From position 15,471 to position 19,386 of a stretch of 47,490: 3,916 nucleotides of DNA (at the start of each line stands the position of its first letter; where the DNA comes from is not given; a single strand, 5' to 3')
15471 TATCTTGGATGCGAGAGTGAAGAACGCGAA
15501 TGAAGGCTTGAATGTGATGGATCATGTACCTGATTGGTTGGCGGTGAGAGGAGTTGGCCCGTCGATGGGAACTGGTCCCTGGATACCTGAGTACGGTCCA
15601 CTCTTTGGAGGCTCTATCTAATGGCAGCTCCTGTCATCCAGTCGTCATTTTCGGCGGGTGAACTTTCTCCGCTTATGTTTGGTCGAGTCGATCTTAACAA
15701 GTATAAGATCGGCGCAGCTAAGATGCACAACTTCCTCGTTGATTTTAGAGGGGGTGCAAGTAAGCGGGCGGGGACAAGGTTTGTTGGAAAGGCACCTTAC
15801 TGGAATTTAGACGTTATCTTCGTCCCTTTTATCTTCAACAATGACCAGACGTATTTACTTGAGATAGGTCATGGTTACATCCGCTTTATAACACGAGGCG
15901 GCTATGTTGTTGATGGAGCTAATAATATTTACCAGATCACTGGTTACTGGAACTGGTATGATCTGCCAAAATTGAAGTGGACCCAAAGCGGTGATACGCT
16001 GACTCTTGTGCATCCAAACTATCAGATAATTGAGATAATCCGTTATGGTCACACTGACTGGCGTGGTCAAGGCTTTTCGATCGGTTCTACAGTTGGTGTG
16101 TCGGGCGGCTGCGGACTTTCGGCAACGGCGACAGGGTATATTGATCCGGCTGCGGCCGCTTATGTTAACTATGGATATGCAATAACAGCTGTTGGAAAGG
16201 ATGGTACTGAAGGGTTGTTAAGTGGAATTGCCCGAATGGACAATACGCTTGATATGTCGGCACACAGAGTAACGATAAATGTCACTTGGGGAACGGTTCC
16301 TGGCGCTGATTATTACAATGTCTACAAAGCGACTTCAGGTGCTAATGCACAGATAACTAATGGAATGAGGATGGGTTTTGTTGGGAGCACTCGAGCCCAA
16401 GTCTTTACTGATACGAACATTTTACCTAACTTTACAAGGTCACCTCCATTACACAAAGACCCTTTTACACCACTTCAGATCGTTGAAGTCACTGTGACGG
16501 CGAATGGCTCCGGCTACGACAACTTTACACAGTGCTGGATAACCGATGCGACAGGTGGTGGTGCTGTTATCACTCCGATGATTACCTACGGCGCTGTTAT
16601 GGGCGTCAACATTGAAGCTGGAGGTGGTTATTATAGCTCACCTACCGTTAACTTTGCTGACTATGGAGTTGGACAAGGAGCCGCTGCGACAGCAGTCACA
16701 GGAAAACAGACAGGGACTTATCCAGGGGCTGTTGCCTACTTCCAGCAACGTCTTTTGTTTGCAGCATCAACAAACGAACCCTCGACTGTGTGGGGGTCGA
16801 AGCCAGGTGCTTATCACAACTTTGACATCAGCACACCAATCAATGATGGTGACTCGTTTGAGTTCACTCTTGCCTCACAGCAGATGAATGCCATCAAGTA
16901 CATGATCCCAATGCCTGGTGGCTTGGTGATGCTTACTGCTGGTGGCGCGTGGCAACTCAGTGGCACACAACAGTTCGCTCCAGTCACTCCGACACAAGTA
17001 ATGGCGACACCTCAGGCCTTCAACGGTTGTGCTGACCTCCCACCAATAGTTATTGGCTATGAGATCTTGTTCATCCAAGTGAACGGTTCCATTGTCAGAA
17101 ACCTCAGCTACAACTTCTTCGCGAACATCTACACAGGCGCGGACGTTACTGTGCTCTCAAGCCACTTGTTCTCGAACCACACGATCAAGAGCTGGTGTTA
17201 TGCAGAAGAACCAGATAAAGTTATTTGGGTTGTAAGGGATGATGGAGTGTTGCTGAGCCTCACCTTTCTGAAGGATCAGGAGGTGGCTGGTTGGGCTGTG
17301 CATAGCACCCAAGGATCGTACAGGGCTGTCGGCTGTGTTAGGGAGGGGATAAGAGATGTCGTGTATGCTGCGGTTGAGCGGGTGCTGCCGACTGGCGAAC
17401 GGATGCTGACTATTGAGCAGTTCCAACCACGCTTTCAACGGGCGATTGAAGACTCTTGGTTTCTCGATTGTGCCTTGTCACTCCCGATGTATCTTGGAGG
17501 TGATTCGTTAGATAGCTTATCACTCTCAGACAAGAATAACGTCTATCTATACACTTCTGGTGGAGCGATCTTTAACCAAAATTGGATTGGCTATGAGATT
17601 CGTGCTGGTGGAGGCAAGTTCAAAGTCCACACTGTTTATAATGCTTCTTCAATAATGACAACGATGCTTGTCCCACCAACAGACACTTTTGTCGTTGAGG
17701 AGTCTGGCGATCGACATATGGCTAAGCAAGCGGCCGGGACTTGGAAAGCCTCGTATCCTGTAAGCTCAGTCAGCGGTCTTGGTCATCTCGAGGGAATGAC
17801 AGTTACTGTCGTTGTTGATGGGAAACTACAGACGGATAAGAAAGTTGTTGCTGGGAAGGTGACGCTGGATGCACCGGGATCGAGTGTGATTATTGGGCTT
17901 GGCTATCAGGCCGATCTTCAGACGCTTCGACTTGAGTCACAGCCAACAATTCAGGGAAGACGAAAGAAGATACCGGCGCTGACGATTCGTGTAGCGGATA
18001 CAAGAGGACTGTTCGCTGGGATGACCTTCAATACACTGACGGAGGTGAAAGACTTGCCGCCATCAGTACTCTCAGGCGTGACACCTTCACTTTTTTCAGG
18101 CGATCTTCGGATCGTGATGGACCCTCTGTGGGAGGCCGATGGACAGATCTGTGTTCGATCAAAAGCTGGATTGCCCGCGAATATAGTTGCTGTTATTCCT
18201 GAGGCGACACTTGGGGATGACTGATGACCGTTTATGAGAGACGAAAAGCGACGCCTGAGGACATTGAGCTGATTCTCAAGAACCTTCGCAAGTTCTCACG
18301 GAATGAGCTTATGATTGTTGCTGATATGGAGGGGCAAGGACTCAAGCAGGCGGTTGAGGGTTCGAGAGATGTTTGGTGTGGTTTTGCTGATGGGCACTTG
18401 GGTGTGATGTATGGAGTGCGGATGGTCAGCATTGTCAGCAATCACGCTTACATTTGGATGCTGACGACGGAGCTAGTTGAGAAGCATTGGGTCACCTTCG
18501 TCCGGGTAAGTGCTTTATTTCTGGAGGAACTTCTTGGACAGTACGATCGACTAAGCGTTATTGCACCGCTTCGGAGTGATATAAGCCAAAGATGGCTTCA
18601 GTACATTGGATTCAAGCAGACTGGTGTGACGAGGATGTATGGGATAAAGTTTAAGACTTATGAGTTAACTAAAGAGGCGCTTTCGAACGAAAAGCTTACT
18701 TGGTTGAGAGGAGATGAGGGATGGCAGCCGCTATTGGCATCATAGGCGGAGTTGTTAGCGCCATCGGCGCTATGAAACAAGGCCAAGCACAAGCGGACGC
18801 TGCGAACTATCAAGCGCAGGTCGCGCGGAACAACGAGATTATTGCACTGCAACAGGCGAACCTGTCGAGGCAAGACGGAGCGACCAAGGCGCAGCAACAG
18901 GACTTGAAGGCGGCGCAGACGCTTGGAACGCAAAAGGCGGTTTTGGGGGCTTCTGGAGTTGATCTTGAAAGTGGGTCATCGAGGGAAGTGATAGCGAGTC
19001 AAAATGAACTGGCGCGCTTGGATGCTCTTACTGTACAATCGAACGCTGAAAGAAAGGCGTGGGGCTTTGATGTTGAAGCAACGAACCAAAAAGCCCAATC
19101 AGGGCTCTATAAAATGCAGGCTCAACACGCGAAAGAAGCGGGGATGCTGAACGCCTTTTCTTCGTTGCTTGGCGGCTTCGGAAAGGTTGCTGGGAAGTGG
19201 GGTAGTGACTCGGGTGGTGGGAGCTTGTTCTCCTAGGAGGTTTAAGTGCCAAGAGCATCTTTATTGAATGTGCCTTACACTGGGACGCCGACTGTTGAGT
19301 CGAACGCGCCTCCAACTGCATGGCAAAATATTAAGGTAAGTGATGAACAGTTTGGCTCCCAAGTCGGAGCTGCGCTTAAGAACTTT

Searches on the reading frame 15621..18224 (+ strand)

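Call 10: search_protein_families(library=phrogs, proteins=[window:15621-18224:+])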
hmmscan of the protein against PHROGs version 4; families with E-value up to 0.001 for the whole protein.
window:15621-18224:+ (867 aa): 6 families
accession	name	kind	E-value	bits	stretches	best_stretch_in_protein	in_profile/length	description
phrog_376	-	tail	2.2e-177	592.6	1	1-866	2-711/712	tail protein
phrog_15566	-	tail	5.4e-102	343.1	1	351-865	29-550/552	tail protein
phrog_20269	-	unknown function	3.4e-42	145.8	1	1-148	1-149/374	-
phrog_30010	-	unknown function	3.4e-35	122.8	1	489-795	188-496/517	-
phrog_19630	-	head and packaging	0.00047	19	1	287-359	1162-1234/1266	virion structural protein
phrog_2885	-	tail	0.00057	17.2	1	286-361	1047-1127/4179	baseplate wedge subunit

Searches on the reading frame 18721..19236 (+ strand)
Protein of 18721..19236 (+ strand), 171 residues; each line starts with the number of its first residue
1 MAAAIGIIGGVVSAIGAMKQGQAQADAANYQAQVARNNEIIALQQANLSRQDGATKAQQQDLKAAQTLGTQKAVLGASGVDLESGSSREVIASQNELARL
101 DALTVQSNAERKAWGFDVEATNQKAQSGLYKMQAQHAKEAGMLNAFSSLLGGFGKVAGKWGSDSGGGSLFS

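Call 40: search_protein_families(library=pfam, proteins=[window:18721-19236:+], max_evalue=0.1)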
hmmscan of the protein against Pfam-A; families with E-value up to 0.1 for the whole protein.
window:18721-19236:+ (171 aa): 1 family
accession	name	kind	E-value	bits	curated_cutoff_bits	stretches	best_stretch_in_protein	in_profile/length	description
PF24072.1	T7_gp14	-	6.8e-09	36.3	27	1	2-162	8-173/187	T7 virus internal virion protein gp14 family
